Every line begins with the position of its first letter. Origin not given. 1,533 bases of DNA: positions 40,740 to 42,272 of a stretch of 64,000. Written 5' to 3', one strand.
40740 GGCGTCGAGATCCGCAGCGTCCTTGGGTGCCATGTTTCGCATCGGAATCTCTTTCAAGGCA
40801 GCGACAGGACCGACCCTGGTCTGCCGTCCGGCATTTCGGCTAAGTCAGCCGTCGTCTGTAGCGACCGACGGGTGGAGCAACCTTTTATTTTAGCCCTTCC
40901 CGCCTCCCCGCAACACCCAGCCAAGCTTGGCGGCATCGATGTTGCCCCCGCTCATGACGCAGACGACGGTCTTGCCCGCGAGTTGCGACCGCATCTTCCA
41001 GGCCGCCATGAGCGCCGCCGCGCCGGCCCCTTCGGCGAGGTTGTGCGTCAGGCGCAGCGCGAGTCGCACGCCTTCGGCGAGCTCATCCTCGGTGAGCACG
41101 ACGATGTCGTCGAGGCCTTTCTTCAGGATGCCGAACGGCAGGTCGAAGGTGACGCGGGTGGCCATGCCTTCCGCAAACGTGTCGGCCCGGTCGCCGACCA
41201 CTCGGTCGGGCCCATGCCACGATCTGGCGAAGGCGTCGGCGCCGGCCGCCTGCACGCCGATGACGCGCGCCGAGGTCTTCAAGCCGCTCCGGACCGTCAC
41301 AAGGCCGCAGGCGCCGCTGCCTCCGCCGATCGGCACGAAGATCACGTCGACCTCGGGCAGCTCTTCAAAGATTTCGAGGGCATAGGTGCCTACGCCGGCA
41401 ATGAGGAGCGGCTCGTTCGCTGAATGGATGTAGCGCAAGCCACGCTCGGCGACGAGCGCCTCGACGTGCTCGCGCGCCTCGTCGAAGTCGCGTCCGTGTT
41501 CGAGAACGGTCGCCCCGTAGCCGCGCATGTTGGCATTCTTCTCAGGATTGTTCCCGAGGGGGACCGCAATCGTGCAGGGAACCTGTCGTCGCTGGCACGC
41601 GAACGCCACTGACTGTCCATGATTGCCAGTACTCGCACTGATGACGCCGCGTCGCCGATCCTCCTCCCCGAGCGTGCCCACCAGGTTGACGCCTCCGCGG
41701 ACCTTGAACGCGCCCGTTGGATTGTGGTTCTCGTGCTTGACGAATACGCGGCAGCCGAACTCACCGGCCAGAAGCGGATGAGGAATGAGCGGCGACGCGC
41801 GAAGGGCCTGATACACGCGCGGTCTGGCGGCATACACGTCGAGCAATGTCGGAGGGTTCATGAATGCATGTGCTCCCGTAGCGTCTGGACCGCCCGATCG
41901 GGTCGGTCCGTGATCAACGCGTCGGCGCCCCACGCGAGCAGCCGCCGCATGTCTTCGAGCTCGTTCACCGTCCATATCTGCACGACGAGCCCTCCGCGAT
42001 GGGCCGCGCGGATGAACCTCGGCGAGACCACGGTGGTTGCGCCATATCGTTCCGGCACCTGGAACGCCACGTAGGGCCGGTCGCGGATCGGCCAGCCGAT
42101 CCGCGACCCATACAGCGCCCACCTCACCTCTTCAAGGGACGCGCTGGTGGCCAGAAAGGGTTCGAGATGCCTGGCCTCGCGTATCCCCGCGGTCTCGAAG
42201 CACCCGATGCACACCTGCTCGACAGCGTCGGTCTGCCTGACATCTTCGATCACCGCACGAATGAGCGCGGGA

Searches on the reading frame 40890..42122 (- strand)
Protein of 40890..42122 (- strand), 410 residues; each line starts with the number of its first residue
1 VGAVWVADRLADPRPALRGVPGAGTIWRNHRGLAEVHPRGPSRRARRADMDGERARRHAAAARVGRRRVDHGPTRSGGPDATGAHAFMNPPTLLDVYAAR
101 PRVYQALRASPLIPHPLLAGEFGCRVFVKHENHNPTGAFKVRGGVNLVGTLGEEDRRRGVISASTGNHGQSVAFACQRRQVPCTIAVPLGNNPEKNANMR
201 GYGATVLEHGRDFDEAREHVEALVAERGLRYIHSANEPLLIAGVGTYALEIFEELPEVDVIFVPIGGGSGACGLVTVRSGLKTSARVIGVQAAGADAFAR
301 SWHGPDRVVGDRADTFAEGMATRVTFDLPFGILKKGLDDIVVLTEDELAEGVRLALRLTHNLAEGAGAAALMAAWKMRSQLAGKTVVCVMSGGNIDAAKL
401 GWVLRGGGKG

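Call 38: search_protein_families(library=ncbifam, proteins=[window:40890-42122:-], max_evalue=1e-10)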
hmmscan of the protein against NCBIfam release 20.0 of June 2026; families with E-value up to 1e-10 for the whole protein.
window:40890-42122:- (410 aa): 27 families (the best 25 are shown)
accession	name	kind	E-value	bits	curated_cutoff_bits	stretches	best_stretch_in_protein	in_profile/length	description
NF004771.0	PRK06110.1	equivalog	1.7e-102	342.8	317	1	92-405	4-317/323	threonine dehydratase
TIGR01127.1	ilvA_1Cterm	equivalog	1.7e-73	247.8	378.75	1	111-404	2-295/380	threonine ammonia-lyase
NF005600.0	PRK07334.1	equivalog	1.7e-72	244.3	496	1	92-404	11-321/408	threonine ammonia-lyase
NF006389.0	PRK08638.1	equivalog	2.1e-64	217.6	453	1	92-400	10-320/333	bifunctional threonine ammonia-lyase/L-serine ammonia-lyase TdcB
NF005680.0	PRK07476.1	equivalog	3.8e-62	210.1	413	1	92-399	6-315/326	hydroxyectoine utilization dehydratase EutB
NF005292.0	PRK06815.1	equivalog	1.3e-61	208.4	371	1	96-400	8-313/320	threonine/serine dehydratase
NF006674.0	PRK09224.1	subfamily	3.5e-59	200.9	577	1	100-403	16-322/508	threonine ammonia-lyase IlvA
TIGR02991.1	ectoine_eutB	equivalog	3.7e-59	200.2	413.35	1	92-398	2-309/317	hydroxyectoine utilization dehydratase EutB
TIGR01124.1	ilvA_2Cterm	equivalog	2.2e-58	198.1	411.3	1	100-403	8-314/499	threonine ammonia-lyase, biosynthetic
NF005454.0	PRK07048.1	equivalog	4.6e-57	193.6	452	1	89-404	5-320/324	threo-3-hydroxy-L-aspartate ammonia-lyase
NF045641.2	BHydaspDhtseBhcB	equivalog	8.9e-57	192.6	550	1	91-402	2-312/312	beta-hydroxyaspartate dehydratase BhcB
NF009130.0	PRK12483.1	subfamily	2.8e-56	191.2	801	1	101-403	29-334/521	threonine ammonia-lyase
NF006390.0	PRK08639.1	equivalog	3.5e-55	187.6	421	1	93-400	9-320/418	threonine ammonia-lyase IlvA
TIGR02079.1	THD1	equivalog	1.3e-52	179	440.55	1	95-400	2-312/410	threonine ammonia-lyase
NF006455.0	PRK08813.1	equivalog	3.3e-49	168.1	489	1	94-403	24-318/374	threonine dehydratase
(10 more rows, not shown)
